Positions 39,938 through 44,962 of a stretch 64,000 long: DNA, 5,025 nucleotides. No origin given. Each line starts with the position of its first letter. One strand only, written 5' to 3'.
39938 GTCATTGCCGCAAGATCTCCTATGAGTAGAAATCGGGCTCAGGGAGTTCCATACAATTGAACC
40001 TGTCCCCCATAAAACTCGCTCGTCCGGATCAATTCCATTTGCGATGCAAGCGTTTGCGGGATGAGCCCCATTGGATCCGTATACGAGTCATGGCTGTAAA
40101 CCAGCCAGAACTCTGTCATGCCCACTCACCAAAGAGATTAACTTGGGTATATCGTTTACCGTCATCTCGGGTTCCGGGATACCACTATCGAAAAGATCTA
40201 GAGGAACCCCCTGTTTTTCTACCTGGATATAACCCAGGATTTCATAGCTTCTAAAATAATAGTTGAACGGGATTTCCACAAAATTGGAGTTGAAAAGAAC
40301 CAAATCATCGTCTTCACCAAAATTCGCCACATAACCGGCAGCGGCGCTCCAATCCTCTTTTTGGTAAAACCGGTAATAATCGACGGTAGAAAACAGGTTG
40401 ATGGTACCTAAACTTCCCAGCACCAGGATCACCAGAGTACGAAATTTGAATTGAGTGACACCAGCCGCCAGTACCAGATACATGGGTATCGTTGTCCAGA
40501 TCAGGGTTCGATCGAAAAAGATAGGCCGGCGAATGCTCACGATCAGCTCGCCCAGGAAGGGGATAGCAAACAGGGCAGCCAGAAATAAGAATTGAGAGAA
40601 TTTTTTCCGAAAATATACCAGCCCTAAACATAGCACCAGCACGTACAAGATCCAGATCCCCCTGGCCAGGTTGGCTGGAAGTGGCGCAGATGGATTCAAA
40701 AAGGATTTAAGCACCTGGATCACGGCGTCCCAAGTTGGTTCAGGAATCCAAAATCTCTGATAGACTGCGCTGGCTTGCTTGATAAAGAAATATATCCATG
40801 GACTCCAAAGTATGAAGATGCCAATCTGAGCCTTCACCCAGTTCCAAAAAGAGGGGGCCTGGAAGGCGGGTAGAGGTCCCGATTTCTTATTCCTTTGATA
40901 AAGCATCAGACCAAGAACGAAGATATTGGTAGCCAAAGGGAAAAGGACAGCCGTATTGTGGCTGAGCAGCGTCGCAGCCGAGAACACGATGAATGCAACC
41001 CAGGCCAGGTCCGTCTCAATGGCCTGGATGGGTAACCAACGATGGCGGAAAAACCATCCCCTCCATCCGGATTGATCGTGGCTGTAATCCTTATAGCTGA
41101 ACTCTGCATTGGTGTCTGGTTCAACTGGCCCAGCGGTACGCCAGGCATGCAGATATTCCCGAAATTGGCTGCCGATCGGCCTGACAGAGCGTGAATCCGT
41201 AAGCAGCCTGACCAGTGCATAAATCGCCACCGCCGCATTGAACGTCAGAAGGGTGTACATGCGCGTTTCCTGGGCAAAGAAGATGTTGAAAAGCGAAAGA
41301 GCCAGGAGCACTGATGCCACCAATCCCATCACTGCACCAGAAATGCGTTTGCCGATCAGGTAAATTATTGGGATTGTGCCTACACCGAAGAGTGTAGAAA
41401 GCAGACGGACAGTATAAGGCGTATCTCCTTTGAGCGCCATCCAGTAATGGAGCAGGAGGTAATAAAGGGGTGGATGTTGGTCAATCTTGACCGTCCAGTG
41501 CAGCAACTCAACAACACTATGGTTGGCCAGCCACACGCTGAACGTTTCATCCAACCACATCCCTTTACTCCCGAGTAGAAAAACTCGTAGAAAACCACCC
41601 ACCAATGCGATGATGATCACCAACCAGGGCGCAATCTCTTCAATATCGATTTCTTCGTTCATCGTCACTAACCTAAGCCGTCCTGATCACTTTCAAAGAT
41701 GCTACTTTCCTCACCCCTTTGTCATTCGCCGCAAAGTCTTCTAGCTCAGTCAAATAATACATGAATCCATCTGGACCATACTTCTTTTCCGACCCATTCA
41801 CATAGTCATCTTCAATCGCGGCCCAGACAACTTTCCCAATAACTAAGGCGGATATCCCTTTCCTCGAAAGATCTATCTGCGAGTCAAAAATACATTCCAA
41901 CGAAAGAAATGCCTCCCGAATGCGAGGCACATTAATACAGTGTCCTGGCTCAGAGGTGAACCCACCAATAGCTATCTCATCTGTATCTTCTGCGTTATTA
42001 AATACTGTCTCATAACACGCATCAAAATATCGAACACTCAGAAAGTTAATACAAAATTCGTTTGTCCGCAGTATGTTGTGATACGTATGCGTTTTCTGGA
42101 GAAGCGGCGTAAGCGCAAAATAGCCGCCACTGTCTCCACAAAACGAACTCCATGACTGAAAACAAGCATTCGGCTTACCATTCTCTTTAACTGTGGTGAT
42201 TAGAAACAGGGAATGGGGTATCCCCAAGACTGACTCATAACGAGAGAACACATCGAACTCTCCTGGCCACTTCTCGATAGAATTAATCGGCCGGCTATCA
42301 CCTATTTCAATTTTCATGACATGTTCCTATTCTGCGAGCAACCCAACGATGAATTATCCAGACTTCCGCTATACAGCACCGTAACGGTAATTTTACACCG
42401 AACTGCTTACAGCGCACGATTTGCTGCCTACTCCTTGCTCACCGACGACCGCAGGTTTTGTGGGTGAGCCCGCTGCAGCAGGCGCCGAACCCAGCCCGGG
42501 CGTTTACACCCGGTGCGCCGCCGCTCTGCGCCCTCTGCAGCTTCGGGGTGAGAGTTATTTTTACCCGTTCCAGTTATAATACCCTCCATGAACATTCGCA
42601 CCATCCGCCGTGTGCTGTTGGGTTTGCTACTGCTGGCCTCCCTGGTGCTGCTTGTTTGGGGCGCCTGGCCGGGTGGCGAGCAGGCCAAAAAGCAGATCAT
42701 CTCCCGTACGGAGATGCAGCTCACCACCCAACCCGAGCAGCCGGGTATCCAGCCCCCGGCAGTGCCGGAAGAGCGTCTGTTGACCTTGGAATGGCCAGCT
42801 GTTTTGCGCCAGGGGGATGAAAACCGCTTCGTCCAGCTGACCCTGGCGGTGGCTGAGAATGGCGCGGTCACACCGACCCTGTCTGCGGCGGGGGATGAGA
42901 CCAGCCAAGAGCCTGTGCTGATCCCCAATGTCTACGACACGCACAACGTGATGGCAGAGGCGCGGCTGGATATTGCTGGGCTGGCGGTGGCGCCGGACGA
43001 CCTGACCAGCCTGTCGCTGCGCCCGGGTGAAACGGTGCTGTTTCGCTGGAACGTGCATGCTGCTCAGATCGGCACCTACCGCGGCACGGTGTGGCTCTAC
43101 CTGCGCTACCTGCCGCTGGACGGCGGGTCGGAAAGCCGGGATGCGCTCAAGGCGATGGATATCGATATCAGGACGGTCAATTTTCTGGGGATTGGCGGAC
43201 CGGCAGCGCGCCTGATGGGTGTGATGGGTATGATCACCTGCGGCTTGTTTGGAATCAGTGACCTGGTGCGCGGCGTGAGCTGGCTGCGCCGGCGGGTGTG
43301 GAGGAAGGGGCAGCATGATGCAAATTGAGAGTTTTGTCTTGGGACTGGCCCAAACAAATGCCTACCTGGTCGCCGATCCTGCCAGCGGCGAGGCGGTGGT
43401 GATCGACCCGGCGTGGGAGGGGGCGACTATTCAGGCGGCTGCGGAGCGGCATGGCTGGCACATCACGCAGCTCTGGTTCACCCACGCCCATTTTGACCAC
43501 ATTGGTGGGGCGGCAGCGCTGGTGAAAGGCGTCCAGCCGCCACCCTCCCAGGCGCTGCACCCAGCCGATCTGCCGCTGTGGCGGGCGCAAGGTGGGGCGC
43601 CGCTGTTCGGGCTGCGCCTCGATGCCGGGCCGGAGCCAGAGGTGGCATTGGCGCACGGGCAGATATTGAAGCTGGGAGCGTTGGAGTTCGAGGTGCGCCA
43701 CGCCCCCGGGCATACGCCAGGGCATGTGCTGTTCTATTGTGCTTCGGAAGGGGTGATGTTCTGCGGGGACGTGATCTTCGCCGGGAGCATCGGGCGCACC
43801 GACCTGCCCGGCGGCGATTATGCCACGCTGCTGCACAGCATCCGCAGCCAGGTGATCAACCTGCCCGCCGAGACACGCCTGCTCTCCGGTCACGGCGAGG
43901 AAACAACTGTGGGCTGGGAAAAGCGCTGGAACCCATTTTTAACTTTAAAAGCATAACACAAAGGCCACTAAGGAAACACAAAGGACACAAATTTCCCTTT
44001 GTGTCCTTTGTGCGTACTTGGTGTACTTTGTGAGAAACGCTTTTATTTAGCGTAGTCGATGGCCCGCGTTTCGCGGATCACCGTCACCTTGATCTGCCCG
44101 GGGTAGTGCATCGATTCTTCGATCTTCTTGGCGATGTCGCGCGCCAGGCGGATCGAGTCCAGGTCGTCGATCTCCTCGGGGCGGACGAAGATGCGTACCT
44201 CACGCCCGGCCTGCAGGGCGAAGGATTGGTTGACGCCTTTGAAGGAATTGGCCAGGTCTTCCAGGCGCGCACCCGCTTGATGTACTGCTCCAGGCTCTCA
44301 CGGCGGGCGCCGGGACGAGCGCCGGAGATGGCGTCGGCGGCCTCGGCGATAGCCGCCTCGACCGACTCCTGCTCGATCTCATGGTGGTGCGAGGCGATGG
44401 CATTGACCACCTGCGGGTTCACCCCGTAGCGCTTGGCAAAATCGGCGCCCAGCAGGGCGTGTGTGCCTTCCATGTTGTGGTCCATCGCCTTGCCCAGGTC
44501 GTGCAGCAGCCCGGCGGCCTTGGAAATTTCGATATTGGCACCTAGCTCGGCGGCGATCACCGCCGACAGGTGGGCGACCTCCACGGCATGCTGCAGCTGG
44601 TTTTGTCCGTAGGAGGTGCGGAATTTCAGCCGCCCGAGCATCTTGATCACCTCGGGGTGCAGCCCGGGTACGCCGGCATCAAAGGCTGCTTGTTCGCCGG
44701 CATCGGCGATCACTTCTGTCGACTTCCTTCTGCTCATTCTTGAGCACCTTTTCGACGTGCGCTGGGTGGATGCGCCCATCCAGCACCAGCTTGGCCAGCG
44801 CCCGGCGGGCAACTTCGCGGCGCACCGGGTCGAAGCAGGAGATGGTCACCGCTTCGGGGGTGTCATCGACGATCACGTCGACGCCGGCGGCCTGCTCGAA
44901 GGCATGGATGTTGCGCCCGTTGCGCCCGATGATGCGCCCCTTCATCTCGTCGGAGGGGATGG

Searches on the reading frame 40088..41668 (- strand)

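Call 27: search_protein_families(library=pfam, proteins=[window:40088-41668:-], max_evalue=0.001)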
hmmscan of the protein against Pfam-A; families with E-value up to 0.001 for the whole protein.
window:40088-41668:- (526 aa): 1 family
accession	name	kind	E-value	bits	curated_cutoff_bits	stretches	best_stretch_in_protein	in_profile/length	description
PF13231.12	PMT_2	-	1.5e-10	41.9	26.1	1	64-160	1-97/160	Dolichyl-phosphate-mannose-protein mannosyltransferase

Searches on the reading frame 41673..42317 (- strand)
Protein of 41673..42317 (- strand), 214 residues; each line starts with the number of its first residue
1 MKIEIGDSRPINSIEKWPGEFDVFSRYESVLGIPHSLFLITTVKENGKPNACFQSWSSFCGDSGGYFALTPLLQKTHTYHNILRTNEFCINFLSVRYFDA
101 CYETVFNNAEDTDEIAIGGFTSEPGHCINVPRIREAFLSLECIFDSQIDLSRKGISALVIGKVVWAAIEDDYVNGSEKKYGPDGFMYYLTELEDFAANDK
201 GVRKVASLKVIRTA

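Call 27: search_protein_families(library=pfam, proteins=[window:41673-42317:-], max_evalue=0.001)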
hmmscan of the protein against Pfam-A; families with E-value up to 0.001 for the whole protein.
window:41673-42317:- (214 aa): 1 family
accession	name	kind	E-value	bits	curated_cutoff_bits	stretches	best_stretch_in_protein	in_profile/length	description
PF01613.24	Flavin_Reduct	-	1.9e-14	54.5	27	1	33-171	4-136/153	Flavin reductase like domain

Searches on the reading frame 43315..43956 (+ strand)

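Call 30: search_protein_families(library=pfam, proteins=[window:43315-43956:+], max_evalue=0.001)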
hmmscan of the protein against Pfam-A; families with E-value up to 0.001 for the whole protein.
window:43315-43956:+ (213 aa): 1 family
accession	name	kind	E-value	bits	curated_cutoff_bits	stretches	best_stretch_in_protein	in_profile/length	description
PF00753.33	Lactamase_B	-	6.6e-32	111.5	22.7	1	10-193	2-196/196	Metallo-beta-lactamase superfamily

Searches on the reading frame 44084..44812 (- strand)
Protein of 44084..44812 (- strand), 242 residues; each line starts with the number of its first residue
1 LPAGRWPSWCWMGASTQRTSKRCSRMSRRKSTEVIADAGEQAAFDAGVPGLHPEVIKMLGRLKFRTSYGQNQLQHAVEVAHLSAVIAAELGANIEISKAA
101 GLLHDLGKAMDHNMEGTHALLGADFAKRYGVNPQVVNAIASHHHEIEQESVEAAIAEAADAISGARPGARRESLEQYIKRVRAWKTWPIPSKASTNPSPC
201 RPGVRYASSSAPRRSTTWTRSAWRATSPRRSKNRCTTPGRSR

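Call 28: search_protein_families(library=pfam, proteins=[window:44084-44812:-], max_evalue=0.001)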
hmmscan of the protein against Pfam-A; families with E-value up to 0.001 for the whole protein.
window:44084-44812:- (242 aa): 2 families
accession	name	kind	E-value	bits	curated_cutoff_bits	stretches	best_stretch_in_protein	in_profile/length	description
PF01966.28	HD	-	2.1e-15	57.5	22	1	74-163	3-114/116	HD domain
PF08668.18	HDOD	-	2.3e-05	24.4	22.9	0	73-109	96-133/196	HDOD domain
